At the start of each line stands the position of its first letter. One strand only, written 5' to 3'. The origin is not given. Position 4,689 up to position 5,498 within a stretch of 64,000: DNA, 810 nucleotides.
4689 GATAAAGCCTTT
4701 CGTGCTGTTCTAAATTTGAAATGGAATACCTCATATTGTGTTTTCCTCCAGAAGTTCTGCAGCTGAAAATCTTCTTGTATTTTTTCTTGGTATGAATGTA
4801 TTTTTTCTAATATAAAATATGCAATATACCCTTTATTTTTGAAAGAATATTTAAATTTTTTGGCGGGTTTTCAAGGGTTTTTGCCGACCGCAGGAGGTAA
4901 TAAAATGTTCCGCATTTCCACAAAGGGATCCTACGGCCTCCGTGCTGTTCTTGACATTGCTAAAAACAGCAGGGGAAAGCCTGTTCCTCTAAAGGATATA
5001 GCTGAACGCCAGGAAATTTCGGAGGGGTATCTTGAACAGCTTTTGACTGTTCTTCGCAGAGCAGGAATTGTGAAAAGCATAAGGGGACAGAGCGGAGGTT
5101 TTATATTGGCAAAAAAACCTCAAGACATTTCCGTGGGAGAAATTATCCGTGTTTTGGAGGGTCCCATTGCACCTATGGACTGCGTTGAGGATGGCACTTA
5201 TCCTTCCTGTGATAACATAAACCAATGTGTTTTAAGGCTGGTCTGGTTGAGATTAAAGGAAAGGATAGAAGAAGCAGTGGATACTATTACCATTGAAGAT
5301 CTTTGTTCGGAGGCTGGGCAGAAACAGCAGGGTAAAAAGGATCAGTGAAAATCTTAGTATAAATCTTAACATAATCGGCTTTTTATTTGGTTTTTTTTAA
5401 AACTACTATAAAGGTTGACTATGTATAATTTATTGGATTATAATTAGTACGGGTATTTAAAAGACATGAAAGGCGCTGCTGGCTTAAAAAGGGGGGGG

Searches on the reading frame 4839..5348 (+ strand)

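Call 26: search_protein_families(library=pfam, proteins=[window:4839-5348:+], max_evalue=0.00001)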
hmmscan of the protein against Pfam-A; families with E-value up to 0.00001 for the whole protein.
window:4839-5348:+ (169 aa): 1 family
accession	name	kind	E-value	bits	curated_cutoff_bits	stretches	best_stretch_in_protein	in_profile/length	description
PF02082.26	Rrf2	-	9.1e-42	142.8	30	1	26-157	1-131/132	Iron-dependent Transcriptional regulator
